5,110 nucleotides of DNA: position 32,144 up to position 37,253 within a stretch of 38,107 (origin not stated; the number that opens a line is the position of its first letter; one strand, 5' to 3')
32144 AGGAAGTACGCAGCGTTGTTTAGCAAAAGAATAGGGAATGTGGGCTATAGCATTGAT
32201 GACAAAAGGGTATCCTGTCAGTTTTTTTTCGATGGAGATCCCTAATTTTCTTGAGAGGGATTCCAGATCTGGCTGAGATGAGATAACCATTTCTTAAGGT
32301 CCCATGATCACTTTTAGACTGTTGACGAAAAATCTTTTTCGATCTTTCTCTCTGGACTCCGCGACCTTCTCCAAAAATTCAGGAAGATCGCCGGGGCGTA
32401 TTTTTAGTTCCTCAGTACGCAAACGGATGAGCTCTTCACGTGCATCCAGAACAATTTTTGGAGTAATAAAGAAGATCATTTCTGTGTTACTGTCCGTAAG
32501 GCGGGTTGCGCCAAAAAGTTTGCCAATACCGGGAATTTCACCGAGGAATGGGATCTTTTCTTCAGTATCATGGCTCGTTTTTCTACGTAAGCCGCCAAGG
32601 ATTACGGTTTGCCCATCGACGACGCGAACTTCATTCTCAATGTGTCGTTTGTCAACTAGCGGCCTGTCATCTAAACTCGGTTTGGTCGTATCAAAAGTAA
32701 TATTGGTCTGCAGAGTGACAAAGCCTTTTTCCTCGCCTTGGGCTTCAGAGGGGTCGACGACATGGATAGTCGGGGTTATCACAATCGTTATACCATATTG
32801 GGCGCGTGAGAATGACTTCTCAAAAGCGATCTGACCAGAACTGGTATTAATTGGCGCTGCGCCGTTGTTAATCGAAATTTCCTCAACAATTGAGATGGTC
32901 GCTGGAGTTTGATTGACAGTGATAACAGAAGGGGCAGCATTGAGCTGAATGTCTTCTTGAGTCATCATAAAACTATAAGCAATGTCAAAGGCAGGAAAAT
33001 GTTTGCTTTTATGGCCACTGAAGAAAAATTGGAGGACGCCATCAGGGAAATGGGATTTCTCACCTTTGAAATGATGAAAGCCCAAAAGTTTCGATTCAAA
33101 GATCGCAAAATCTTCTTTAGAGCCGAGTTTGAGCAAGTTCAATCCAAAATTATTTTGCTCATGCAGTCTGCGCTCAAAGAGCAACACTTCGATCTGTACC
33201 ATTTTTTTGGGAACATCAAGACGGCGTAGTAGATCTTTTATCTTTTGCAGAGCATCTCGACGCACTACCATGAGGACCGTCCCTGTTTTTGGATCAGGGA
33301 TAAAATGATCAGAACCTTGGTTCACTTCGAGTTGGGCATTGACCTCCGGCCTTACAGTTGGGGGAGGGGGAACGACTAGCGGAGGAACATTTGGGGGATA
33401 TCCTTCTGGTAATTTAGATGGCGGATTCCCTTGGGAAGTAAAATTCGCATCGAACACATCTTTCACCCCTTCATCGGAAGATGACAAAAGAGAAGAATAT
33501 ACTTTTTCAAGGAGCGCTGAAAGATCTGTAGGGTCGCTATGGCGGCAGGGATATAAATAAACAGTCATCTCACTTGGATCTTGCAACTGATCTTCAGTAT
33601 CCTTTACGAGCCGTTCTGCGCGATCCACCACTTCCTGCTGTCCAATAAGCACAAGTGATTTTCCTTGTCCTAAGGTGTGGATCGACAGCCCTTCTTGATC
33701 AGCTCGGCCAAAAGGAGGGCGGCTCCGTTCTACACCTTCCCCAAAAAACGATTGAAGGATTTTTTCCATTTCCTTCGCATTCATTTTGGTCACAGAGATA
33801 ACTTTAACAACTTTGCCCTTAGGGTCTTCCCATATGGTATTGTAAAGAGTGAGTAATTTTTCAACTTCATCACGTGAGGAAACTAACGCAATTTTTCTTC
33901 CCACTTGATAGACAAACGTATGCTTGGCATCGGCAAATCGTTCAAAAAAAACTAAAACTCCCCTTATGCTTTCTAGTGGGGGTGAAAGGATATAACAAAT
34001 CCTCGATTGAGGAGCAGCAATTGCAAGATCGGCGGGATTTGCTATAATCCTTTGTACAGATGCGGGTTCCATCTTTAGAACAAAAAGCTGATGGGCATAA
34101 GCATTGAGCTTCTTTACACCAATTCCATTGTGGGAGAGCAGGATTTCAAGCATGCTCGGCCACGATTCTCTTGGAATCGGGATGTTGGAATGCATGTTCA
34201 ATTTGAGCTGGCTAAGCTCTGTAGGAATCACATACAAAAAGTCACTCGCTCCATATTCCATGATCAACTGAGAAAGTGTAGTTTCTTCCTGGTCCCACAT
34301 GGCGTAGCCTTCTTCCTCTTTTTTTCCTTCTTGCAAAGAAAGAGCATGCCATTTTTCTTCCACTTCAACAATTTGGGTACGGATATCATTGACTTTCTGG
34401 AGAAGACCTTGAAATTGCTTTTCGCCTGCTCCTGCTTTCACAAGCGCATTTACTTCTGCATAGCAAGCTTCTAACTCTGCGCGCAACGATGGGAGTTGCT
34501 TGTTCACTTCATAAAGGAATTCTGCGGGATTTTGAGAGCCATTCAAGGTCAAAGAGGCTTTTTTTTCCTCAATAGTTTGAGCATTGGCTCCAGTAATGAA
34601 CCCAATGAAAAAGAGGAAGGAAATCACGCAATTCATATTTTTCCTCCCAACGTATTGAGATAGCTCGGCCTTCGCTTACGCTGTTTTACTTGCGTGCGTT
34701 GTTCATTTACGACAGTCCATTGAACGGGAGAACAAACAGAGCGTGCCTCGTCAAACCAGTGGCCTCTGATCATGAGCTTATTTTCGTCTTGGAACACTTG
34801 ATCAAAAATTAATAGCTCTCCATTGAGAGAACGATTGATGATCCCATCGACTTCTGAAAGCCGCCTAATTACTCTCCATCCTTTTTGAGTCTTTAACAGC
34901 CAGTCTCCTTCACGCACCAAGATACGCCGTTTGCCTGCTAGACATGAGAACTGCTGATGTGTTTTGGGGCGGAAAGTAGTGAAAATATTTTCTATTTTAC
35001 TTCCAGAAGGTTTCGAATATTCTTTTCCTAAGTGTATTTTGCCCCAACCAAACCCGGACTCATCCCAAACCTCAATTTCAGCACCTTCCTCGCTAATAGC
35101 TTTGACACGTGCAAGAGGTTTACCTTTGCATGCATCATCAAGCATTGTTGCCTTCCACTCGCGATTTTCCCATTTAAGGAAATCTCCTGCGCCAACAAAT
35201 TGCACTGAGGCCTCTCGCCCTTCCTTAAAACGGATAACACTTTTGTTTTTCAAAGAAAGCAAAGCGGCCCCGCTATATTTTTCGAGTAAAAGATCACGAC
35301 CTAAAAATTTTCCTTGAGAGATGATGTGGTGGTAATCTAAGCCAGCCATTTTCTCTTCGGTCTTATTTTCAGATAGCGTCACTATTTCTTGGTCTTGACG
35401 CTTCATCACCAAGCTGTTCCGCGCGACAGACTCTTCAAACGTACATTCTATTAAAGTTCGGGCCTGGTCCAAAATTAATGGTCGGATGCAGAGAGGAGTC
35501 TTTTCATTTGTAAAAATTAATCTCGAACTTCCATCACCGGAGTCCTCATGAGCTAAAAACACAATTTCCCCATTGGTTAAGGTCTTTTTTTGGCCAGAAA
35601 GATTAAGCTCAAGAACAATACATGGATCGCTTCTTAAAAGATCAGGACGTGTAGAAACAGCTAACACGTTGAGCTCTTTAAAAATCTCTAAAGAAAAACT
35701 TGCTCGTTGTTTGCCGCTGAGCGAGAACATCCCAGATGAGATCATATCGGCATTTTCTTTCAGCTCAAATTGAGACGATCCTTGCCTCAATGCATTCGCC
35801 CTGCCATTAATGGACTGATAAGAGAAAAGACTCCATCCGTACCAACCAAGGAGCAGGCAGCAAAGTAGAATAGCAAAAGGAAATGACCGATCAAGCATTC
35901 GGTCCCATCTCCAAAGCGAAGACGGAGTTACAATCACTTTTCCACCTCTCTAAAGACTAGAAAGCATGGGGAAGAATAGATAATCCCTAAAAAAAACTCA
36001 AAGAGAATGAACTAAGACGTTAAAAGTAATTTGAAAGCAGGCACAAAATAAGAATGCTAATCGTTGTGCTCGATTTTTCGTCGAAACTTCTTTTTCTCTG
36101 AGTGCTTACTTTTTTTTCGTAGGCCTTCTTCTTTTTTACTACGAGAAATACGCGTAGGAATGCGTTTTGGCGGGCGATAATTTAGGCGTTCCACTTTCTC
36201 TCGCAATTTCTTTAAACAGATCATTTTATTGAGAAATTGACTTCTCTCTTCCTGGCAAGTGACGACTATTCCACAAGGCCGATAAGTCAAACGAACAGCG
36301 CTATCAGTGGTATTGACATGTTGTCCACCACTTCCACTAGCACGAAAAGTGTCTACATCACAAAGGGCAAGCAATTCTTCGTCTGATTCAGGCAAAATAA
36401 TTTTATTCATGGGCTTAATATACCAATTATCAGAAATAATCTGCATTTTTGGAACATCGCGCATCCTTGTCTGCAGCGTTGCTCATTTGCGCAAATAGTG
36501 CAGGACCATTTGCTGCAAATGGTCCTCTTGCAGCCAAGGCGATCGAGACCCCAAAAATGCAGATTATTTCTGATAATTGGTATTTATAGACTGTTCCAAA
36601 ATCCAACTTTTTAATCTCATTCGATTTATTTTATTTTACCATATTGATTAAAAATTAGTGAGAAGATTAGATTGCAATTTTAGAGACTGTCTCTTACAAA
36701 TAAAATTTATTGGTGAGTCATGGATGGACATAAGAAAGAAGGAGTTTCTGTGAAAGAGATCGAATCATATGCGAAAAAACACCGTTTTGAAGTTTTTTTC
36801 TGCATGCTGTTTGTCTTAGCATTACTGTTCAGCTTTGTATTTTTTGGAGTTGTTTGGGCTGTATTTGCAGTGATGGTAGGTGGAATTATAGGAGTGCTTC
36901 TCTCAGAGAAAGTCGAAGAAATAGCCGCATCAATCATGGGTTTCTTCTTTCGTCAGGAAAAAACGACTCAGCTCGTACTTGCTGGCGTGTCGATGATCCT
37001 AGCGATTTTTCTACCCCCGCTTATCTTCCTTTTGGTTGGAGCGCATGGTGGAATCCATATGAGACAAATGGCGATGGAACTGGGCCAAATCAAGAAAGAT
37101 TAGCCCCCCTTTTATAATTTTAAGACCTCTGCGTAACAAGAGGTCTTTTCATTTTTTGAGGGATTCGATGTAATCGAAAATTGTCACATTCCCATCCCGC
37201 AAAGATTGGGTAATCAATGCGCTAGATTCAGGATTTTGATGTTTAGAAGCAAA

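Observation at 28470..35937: Type II secretion locus is a mosaic: secretin, gspC-like gene and one pseudopilin intact, but gspE, gspF and gspG shattered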

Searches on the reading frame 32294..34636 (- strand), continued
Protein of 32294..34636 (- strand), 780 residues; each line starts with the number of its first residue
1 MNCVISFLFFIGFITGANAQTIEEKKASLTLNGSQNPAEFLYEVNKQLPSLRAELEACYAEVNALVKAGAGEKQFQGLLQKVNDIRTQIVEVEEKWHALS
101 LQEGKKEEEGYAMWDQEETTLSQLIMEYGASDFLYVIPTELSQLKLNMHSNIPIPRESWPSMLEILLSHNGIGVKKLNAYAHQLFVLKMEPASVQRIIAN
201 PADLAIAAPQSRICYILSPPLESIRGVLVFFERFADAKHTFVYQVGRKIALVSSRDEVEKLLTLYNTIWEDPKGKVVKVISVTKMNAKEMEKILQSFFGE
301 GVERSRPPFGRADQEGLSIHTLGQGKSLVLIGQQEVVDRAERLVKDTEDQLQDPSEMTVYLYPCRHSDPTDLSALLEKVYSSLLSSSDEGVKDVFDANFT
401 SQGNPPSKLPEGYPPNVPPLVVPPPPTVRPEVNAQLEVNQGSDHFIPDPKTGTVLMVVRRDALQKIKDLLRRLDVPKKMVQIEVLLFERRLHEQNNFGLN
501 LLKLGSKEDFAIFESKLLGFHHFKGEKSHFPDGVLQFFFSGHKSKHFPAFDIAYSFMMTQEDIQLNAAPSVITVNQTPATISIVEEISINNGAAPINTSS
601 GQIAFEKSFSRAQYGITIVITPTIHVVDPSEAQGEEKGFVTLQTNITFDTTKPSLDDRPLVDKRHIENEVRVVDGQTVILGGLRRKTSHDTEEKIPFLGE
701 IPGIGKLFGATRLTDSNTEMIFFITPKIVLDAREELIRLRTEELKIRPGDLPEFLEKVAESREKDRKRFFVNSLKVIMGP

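Call 61: find_encoding_contigs(protein=P0153, flank=10000, max_places=4)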
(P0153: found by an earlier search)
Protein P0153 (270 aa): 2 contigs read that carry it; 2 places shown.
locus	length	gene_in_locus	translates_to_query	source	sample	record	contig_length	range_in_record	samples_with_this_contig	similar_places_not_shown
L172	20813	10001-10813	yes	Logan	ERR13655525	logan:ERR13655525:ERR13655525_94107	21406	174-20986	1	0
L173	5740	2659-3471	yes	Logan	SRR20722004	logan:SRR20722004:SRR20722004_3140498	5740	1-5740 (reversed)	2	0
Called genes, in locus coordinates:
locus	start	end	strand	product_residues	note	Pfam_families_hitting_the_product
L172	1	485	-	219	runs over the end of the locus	?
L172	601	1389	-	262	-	PF01026:TatD_DNase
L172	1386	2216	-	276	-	-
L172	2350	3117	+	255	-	PF01618:MotA_ExbB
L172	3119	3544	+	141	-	PF02472:ExbD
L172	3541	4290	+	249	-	-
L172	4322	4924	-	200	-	PF12937:F-box-like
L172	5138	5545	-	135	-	-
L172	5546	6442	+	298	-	-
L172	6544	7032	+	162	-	-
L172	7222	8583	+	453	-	PF00930:DPPIV_N (faint), PF14583:Pectate_lyase22 (faint), PF26549:Tricorn_N (weak), PF26550:Tricorn_2nd, PF07676:PD40, PF26549:Tricorn_N, PF07676:PD40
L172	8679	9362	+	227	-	PF00691:OmpA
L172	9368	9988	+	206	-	PF01476:LysM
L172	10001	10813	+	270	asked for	PF01177:Asp_Glu_race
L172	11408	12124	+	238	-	PF00072:Response_reg, PF00486:Trans_reg_C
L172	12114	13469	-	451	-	PF05833:NFACT_N, PF05670:NFACT-R_1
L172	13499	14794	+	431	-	PF00083:Sugar_tr, PF07690:MFS_1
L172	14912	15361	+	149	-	-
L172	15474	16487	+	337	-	-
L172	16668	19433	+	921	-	PF13432:TPR_16 (faint), PF13525:YfiO (faint), PF13424:TPR_12 (faint), PF14559:TPR_19 (faint), PF00515:TPR_1 (faint), PF07719:TPR_2 (faint), PF13174:TPR_6 (faint), PF13176:TPR_7 (faint), +3 more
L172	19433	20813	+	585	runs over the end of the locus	PF13768:VWA_3 (faint)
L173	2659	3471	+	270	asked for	PF01177:Asp_Glu_race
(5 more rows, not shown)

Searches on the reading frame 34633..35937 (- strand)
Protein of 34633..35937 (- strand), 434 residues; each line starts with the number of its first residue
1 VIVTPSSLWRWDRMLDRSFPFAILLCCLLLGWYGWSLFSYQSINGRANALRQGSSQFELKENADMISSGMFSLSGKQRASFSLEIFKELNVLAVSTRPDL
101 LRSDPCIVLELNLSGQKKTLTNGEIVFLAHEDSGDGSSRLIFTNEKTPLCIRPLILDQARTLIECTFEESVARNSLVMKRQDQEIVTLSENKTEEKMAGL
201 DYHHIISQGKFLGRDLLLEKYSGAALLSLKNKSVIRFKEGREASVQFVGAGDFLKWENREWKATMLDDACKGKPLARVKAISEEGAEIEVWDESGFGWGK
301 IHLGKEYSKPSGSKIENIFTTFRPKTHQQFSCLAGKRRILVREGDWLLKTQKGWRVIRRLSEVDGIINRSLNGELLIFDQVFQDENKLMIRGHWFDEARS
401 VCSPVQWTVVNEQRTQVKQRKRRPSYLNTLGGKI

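Call 5: search_protein_families(library=pfam, proteins=[window:34633-35937:-], max_evalue=0.01)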
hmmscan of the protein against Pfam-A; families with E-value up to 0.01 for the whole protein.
window:34633-35937:- (434 aa): 0 families

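Call 33: find_encoding_contigs(protein=window:34633-35898:-, flank=10000, max_places=10)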
Protein window:34633-35898:- (421 aa): no gene with exactly this product is on record in the collection.

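Call 56: search_protein_families(library=pfam, proteins=[window:34633-35898:-], max_evalue=0.01)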
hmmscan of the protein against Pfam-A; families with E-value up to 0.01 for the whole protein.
window:34633-35898:- (421 aa): 0 families

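Call 57: search_protein_families(library=ncbifam, proteins=[L166:45-434:+, L166:412-909:+, window:34633-35898:-], max_evalue=0.01)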
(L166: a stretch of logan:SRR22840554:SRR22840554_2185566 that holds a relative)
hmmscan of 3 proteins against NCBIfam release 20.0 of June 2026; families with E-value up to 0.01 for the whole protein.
L166:45-434:+ (129 aa): 2 families
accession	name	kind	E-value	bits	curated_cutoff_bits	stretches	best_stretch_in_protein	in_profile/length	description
TIGR01710.1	typeII_sec_gspG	equivalog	1.2e-06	28.6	88.85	1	8-56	3-51/134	type II secretion system major pseudopilin GspG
TIGR01708.2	typeII_sec_gspH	equivalog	2.6e-05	24.3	80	1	9-44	5-40/169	type II secretion system minor pseudopilin GspH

L166:412-909:+ (165 aa): 8 families
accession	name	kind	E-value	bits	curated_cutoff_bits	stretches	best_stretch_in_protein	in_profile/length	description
TIGR01708.2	typeII_sec_gspH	equivalog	4.9e-09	36.4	80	1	10-71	2-63/169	type II secretion system minor pseudopilin GspH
TIGR02532.1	IV_pilin_GFxxxE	domain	5.5e-07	29.2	16.3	1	9-31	1-23/24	prepilin-type N-terminal cleavage/methylation domain-containing protein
NF040982.1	ComGD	equivalog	1.5e-05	25.5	70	1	10-76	2-68/139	competence type IV pilus minor pilin ComGD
NF007800.0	PRK10506.1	equivalog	3.8e-05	23.5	158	1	7-89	6-87/163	prepilin peptidase-dependent protein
TIGR01710.1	typeII_sec_gspG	equivalog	0.00037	20.5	88.85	1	10-37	1-28/134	type II secretion system major pseudopilin GspG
NF041775.1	typeIV_PilA_Myxo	equivalog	0.0073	16.3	400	1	8-39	9-40/214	type IV pilin protein PilA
TIGR02596.1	TIGR02596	subfamily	0.0074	16.4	70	1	12-80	1-69/196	Verru_Chthon cassette protein D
NF041013.1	T4P_ComGE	equivalog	0.0097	16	49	0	9-29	3-23/83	competence type IV pilus minor pilin ComGE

window:34633-35898:- (421 aa): 0 families

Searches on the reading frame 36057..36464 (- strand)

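Call 5: search_protein_families(library=pfam, proteins=[window:36057-36464:-], max_evalue=0.01)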
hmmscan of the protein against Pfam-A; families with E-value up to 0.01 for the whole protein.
window:36057-36464:- (135 aa): 1 family
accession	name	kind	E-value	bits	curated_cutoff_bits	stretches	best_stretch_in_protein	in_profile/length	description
PF00472.26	RF-1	-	1.5e-25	89.9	35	1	36-125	13-106/116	RF-1 domain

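Call 57: search_protein_families(library=ncbifam, proteins=[L166:45-434:+, L166:412-909:+], max_evalue=0.01)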
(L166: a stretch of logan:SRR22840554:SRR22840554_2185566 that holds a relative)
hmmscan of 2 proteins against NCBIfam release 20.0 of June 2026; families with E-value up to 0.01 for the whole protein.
L166:45-434:+ (129 aa): 2 families
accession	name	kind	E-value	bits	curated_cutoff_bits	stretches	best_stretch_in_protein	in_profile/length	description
TIGR01710.1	typeII_sec_gspG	equivalog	1.2e-06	28.6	88.85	1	8-56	3-51/134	type II secretion system major pseudopilin GspG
TIGR01708.2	typeII_sec_gspH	equivalog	2.6e-05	24.3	80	1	9-44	5-40/169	type II secretion system minor pseudopilin GspH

L166:412-909:+ (165 aa): 8 families
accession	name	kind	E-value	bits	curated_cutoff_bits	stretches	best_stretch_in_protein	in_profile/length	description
TIGR01708.2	typeII_sec_gspH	equivalog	4.9e-09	36.4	80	1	10-71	2-63/169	type II secretion system minor pseudopilin GspH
TIGR02532.1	IV_pilin_GFxxxE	domain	5.5e-07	29.2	16.3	1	9-31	1-23/24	prepilin-type N-terminal cleavage/methylation domain-containing protein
NF040982.1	ComGD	equivalog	1.5e-05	25.5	70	1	10-76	2-68/139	competence type IV pilus minor pilin ComGD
NF007800.0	PRK10506.1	equivalog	3.8e-05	23.5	158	1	7-89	6-87/163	prepilin peptidase-dependent protein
TIGR01710.1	typeII_sec_gspG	equivalog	0.00037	20.5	88.85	1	10-37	1-28/134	type II secretion system major pseudopilin GspG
NF041775.1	typeIV_PilA_Myxo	equivalog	0.0073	16.3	400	1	8-39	9-40/214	type IV pilin protein PilA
TIGR02596.1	TIGR02596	subfamily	0.0074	16.4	70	1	12-80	1-69/196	Verru_Chthon cassette protein D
NF041013.1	T4P_ComGE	equivalog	0.0097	16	49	0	9-29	3-23/83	competence type IV pilus minor pilin ComGE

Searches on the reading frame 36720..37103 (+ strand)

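Call 36: search_protein_families(library=pfam, proteins=[window:36720-37103:+], max_evalue=0.001)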
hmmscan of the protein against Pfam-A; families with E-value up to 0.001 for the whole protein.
window:36720-37103:+ (127 aa): 0 families

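Call 57: search_protein_families(library=ncbifam, proteins=[L166:45-434:+, L166:412-909:+], max_evalue=0.01)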
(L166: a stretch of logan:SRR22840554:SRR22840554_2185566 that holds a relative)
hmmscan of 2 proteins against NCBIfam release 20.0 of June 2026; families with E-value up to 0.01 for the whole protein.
L166:45-434:+ (129 aa): 2 families
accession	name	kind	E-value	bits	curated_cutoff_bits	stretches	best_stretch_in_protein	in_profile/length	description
TIGR01710.1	typeII_sec_gspG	equivalog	1.2e-06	28.6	88.85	1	8-56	3-51/134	type II secretion system major pseudopilin GspG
TIGR01708.2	typeII_sec_gspH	equivalog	2.6e-05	24.3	80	1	9-44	5-40/169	type II secretion system minor pseudopilin GspH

L166:412-909:+ (165 aa): 8 families
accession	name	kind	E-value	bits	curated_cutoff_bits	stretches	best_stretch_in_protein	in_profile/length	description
TIGR01708.2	typeII_sec_gspH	equivalog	4.9e-09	36.4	80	1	10-71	2-63/169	type II secretion system minor pseudopilin GspH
TIGR02532.1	IV_pilin_GFxxxE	domain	5.5e-07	29.2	16.3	1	9-31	1-23/24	prepilin-type N-terminal cleavage/methylation domain-containing protein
NF040982.1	ComGD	equivalog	1.5e-05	25.5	70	1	10-76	2-68/139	competence type IV pilus minor pilin ComGD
NF007800.0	PRK10506.1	equivalog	3.8e-05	23.5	158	1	7-89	6-87/163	prepilin peptidase-dependent protein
TIGR01710.1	typeII_sec_gspG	equivalog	0.00037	20.5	88.85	1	10-37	1-28/134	type II secretion system major pseudopilin GspG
NF041775.1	typeIV_PilA_Myxo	equivalog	0.0073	16.3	400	1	8-39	9-40/214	type IV pilin protein PilA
TIGR02596.1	TIGR02596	subfamily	0.0074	16.4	70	1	12-80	1-69/196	Verru_Chthon cassette protein D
NF041013.1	T4P_ComGE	equivalog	0.0097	16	49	0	9-29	3-23/83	competence type IV pilus minor pilin ComGE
